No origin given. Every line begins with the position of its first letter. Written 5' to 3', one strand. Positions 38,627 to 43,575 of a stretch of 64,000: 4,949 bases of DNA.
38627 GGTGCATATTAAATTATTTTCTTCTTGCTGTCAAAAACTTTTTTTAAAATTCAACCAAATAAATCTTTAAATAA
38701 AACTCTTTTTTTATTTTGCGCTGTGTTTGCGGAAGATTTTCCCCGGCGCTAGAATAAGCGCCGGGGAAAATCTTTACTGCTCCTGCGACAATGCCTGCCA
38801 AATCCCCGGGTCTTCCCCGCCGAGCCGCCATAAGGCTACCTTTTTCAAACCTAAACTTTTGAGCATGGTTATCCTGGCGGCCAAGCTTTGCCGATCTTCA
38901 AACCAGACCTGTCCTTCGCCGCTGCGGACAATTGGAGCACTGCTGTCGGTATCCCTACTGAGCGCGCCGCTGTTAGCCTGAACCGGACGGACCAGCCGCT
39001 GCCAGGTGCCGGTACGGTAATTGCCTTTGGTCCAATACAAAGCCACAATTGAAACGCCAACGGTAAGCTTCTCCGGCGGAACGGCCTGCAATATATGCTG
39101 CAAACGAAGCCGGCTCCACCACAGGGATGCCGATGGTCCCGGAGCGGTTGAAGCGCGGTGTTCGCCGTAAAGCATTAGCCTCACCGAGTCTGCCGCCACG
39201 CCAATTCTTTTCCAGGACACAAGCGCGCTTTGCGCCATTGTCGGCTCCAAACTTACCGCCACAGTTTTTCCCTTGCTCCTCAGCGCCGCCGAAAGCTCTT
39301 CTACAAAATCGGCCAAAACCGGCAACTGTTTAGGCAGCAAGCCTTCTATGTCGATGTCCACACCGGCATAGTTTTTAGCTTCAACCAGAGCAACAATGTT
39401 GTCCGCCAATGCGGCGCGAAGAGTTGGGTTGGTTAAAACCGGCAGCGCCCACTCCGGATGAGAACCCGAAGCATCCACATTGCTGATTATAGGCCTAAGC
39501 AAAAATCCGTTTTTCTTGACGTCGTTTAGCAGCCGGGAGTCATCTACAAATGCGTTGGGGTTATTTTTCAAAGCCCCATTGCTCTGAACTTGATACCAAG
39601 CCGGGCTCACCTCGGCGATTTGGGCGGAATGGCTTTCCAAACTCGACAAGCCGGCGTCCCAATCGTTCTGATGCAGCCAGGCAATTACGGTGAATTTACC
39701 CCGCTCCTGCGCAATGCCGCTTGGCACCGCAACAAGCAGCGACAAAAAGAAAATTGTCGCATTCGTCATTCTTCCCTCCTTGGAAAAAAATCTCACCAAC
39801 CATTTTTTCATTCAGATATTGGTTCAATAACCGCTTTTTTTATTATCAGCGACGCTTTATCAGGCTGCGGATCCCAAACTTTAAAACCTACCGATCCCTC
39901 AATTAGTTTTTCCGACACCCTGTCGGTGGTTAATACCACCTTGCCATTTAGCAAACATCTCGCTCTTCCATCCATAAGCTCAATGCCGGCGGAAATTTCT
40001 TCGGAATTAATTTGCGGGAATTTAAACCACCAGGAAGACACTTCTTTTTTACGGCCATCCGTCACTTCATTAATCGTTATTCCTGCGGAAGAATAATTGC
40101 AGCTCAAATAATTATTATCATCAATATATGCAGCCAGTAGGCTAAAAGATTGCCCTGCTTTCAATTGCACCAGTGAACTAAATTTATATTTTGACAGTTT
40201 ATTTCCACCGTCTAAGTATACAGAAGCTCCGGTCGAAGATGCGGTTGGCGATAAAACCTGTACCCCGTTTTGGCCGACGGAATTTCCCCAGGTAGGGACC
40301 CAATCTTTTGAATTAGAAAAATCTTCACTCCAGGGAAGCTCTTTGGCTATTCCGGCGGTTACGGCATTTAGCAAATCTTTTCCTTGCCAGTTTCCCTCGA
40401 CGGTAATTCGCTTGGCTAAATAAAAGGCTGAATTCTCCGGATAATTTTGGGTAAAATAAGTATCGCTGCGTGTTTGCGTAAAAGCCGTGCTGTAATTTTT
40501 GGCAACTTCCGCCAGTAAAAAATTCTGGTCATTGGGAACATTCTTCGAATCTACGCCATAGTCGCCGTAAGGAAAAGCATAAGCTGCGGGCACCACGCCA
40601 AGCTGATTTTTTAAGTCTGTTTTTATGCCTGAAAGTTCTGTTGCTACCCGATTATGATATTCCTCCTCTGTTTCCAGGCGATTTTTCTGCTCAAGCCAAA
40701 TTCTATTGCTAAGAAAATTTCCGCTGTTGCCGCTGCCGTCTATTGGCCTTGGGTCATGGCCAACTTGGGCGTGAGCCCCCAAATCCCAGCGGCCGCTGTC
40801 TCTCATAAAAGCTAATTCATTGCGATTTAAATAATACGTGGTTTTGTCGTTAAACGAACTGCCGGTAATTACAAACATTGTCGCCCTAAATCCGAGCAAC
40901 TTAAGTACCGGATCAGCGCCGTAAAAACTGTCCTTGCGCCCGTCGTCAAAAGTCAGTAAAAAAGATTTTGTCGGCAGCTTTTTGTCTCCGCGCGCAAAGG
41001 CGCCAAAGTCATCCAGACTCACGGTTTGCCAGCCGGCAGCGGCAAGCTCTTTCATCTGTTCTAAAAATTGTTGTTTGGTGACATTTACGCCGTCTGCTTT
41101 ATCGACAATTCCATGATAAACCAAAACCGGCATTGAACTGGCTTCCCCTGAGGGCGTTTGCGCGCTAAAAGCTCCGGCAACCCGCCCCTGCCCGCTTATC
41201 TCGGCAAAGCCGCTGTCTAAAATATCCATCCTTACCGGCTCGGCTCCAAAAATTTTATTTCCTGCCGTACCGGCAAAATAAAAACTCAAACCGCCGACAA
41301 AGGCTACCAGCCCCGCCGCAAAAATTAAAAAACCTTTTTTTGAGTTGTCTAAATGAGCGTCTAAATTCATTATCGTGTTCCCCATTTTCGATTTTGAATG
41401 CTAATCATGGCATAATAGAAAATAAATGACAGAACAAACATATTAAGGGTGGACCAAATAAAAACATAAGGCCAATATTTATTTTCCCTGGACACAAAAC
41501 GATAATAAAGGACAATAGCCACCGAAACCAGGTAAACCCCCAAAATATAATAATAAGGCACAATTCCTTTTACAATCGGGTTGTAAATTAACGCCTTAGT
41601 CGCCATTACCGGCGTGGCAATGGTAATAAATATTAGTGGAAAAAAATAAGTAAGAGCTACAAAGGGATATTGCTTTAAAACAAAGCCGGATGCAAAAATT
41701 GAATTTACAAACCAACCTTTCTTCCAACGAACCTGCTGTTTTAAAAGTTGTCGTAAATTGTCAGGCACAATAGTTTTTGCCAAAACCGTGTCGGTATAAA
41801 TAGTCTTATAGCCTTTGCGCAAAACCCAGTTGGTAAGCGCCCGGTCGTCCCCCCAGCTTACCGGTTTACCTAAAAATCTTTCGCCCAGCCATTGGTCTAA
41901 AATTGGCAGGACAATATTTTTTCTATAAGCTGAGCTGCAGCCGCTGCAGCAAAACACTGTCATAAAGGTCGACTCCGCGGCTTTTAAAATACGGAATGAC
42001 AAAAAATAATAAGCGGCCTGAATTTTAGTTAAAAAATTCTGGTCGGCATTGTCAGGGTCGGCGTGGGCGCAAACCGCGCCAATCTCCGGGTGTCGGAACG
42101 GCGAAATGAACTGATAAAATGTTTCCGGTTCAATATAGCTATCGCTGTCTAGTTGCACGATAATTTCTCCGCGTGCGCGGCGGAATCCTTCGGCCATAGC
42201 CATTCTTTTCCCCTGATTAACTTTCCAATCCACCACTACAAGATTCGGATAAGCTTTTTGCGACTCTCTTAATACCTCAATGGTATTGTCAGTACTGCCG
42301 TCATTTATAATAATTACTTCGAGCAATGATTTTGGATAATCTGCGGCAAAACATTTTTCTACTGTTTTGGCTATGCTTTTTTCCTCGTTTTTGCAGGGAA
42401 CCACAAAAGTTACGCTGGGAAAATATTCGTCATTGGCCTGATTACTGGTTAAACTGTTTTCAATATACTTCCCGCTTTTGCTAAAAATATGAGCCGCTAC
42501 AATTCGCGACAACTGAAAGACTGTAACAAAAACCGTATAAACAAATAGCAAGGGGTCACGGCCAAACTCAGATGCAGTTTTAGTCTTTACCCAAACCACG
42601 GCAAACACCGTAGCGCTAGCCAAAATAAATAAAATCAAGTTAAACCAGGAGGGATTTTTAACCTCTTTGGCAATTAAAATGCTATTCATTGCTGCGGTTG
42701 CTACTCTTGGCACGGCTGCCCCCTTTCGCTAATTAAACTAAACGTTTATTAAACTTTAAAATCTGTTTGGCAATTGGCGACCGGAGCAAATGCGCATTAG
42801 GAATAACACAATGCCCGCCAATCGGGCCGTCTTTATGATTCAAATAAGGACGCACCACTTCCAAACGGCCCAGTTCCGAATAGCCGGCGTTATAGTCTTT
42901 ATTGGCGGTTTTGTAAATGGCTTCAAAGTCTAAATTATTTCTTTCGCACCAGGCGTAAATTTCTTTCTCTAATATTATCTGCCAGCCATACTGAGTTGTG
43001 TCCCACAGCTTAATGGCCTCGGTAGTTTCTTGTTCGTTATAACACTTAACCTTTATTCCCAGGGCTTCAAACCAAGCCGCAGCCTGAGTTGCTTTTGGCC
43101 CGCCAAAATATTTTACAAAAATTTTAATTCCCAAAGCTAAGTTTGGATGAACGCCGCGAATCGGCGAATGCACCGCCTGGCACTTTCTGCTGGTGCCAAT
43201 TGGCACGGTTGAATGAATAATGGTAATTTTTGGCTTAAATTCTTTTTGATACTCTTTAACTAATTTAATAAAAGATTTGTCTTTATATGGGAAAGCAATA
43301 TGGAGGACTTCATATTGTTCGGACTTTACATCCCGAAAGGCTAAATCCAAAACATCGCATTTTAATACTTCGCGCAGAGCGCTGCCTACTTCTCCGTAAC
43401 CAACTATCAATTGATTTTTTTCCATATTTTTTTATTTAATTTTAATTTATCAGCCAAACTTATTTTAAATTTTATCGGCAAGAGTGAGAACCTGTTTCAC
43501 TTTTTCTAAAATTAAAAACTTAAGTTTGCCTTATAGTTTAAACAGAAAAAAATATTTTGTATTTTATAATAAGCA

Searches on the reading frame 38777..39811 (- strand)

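Call 9: search_protein_families(library=pfam, proteins=[window:38777-39811:-], max_evalue=0.001)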
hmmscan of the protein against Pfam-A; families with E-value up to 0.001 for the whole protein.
window:38777-39811:- (345 aa): 1 family
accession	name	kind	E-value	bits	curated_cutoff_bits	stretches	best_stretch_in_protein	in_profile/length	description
PF00704.34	Glyco_hydro_18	-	1.2e-17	65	29.6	1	125-331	83-315/317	Glycosyl hydrolases family 18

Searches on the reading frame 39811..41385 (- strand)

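Call 9: search_protein_families(library=pfam, proteins=[window:39811-41385:-], max_evalue=0.001)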
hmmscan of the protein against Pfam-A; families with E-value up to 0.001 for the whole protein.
window:39811-41385:- (525 aa): 1 family
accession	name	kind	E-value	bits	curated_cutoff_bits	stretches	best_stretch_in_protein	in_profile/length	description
PF01522.26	Polysacc_deac_1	-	1.4e-11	44.9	23.1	1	135-285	2-117/124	Polysaccharide deacetylase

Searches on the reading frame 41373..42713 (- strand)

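Call 9: search_protein_families(library=pfam, proteins=[window:41373-42713:-], max_evalue=0.001)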
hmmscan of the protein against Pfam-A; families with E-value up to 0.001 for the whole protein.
window:41373-42713:- (447 aa): 6 families
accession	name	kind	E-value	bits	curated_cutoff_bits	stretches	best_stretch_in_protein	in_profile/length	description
PF00535.33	Glycos_transf_2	-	3.4e-30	105.6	23.3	1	103-267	2-163/168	Glycosyl transferase family 2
PF13641.12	Glyco_tranf_2_3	-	5.5e-26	92.4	27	1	99-332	1-229/230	Glycosyltransferase like family 2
PF03142.21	Chitin_synth_2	-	1.4e-18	67.3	27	1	138-265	158-286/527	Chitin synthase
PF13506.12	Glyco_transf_21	-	2.9e-12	46.9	21.7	1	167-332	17-174/174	Glycosyl transferase family 21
PF13632.12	Glyco_trans_2_3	-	5.2e-09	36.6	27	1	184-377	1-185/198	Glycosyl transferase family group 2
PF10111.15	Glyco_tranf_2_2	-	2.9e-07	30.7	27.3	1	102-255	1-162/276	Glycosyltransferase like family 2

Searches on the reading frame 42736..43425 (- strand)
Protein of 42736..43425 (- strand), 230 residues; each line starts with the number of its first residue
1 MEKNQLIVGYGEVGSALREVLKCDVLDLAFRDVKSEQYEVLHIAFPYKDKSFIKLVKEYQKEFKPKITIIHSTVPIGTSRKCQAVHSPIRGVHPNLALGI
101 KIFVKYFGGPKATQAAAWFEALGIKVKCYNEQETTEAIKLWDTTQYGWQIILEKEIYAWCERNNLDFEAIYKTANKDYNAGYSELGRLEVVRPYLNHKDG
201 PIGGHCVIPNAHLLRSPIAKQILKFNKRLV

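Call 9: search_protein_families(library=pfam, proteins=[window:42736-43425:-], max_evalue=0.001)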
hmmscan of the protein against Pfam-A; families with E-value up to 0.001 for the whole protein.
window:42736-43425:- (230 aa): 1 family
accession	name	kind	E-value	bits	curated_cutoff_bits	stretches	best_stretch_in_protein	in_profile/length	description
PF00984.24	UDPG_MGDP_dh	-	0.00046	20.7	25.4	0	134-215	2-72/94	UDP-glucose/GDP-mannose dehydrogenase family, central domain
